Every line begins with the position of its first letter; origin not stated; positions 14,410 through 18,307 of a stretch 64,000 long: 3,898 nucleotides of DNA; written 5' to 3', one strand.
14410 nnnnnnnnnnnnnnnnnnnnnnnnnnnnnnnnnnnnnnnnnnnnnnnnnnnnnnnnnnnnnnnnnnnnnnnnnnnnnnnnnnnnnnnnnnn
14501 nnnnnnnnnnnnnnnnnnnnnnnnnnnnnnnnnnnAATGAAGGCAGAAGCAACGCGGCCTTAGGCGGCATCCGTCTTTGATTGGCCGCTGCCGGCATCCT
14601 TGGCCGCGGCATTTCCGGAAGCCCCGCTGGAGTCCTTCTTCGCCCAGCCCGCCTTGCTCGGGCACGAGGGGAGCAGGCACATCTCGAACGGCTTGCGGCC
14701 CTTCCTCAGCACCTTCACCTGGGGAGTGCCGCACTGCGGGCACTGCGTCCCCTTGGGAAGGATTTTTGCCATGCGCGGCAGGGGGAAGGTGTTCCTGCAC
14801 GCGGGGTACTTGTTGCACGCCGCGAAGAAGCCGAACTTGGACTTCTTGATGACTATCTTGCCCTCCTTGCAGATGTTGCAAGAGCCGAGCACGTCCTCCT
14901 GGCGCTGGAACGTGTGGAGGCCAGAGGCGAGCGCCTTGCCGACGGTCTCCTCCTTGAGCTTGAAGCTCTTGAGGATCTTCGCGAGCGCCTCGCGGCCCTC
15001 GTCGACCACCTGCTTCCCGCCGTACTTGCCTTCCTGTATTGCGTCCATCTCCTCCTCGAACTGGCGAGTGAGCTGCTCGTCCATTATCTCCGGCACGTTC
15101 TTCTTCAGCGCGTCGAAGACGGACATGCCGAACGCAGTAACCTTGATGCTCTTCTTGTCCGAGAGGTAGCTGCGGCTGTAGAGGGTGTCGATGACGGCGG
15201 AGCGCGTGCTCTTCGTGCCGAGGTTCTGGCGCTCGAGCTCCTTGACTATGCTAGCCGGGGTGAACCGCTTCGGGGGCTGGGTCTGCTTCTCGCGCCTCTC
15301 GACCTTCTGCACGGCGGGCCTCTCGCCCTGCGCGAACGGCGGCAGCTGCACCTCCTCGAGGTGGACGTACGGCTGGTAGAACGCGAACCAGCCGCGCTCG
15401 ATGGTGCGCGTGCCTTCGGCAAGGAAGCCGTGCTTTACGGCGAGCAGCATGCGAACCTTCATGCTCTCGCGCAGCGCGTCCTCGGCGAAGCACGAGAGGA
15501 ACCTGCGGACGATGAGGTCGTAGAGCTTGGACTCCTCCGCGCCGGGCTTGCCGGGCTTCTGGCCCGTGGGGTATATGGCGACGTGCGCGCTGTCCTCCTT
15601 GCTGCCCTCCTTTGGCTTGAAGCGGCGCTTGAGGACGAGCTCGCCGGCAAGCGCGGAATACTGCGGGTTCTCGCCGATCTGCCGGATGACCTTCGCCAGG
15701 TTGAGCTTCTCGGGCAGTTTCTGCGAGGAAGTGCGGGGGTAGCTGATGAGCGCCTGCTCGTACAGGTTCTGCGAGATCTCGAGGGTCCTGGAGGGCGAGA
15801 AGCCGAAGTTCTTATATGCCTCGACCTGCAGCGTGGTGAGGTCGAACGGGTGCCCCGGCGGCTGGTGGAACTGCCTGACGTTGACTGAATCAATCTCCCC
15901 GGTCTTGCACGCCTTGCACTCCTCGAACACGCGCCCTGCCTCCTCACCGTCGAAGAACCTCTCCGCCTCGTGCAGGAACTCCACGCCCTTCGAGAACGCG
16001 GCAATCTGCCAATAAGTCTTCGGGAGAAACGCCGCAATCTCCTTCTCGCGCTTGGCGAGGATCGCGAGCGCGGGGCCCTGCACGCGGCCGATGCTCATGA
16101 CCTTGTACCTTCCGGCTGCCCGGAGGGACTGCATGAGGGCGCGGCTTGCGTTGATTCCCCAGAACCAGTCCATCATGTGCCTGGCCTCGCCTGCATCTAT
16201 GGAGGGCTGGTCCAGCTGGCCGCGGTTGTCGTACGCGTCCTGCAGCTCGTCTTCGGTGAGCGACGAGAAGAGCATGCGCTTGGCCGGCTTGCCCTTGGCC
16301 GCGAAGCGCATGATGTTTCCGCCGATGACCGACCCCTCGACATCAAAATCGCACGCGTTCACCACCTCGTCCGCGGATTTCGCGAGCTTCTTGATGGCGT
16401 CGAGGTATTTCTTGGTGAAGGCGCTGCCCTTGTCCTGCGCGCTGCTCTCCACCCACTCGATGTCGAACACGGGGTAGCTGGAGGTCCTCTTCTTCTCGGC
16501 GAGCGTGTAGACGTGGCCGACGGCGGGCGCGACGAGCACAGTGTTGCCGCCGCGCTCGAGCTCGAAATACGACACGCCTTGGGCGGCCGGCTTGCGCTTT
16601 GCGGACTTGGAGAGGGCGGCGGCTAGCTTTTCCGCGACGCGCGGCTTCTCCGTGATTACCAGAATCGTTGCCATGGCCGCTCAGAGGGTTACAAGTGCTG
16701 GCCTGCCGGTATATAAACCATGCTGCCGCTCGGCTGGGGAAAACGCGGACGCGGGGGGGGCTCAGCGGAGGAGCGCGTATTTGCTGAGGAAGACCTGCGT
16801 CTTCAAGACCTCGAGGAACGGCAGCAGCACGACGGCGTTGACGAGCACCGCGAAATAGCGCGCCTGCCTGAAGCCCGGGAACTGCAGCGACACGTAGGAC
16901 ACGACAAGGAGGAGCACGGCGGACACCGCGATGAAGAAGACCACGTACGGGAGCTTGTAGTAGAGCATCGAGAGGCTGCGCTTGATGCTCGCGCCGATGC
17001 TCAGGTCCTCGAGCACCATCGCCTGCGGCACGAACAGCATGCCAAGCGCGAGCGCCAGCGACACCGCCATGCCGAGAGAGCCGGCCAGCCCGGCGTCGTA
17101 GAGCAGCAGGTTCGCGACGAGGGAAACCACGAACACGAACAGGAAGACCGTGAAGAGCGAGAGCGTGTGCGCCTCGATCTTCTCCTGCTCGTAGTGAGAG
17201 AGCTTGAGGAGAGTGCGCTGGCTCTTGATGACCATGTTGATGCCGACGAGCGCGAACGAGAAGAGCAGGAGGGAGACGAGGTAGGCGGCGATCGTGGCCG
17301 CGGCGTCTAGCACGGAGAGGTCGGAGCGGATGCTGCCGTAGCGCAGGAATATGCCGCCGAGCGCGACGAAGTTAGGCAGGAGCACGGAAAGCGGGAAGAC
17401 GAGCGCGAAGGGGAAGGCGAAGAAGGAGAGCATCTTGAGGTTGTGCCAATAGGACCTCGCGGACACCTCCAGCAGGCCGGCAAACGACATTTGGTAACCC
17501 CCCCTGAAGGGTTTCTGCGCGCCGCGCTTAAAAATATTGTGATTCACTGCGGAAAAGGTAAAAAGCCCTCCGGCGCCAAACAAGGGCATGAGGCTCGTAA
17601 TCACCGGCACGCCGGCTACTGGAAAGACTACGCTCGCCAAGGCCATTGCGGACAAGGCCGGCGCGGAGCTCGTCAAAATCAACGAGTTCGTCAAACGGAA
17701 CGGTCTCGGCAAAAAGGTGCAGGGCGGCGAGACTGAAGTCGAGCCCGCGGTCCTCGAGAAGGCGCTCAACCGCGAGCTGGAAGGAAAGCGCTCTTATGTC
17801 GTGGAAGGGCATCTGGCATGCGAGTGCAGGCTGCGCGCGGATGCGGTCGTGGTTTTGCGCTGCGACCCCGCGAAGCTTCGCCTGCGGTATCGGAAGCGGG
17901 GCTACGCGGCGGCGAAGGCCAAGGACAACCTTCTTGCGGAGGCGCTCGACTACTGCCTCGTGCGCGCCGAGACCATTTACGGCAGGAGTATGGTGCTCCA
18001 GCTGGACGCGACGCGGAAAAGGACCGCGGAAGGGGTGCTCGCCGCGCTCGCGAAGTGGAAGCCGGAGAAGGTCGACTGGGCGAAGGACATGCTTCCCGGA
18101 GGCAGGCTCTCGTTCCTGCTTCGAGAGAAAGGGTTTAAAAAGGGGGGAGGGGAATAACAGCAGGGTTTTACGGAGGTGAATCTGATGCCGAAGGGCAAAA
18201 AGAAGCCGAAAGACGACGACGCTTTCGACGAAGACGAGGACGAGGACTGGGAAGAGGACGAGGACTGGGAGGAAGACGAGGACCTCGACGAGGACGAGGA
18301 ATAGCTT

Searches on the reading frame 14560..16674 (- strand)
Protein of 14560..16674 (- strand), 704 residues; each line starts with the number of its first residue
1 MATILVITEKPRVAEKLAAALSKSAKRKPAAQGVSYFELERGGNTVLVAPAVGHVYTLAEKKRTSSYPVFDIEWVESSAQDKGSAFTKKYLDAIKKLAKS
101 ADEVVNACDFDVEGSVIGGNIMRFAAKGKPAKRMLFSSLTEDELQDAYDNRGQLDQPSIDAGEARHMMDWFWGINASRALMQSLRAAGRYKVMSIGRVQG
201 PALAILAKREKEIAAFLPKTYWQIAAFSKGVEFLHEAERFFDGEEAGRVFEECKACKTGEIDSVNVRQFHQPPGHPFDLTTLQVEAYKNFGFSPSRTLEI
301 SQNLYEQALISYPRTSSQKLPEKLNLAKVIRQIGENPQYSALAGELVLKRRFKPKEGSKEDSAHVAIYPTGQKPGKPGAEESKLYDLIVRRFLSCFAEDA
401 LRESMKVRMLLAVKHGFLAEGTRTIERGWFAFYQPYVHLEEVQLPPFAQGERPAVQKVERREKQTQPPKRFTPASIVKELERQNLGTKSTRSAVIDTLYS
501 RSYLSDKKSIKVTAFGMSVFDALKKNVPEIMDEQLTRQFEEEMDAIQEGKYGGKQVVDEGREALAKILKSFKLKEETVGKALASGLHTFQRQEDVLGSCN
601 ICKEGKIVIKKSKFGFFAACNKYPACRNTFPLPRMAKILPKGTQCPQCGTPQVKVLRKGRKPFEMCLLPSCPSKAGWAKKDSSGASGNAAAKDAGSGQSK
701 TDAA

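Call 5: search_protein_families(library=pfam, proteins=[window:14560-16674:-], max_evalue=1)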
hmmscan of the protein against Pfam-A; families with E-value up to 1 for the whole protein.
window:14560-16674:- (704 aa): 4 families
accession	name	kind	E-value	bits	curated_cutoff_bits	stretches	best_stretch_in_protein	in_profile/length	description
PF01131.25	Topoisom_bac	-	1.9e-114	383.3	35.1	1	154-557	2-410/411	DNA topoisomerase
PF01751.28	Toprim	-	2.3e-10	41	23.1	1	5-137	2-94/96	Toprim domain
PF01396.24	Zn_ribbon_Top1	-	1.4e-09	38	32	1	598-634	3-38/39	Topoisomerase DNA binding C4 zinc finger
PF01633.27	Choline_kinase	-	0.28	10.9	29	1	59-106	208-255/300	Choline/ethanolamine kinase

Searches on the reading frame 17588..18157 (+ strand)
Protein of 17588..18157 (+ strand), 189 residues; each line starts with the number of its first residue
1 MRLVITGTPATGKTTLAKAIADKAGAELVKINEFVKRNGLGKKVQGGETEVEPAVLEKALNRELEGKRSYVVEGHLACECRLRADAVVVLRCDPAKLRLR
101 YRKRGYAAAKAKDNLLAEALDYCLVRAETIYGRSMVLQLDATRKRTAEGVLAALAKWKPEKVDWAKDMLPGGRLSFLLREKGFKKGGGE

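Call 105: search_protein_families(library=pfam, proteins=[window:17588-18157:+], max_evalue=0.001)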
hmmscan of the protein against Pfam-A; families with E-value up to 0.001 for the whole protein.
window:17588-18157:+ (189 aa): 5 families
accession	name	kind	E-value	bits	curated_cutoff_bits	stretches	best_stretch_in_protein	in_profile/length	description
PF13238.12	AAA_18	-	2.8e-17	63.8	29.4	1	4-120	2-127/128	AAA domain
PF13521.12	AAA_28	-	3.5e-06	27.8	27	1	2-36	1-33/164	AAA domain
PF00004.35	AAA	-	7.4e-06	26.9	21.2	1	4-33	2-31/131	ATPase family associated with various cellular activities (AAA)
PF13671.12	AAA_33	-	9.4e-06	26.4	27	1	4-74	3-77/143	AAA domain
PF13207.12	AAA_17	-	2.8e-05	24.8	27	1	6-104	1-122/136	AAA domain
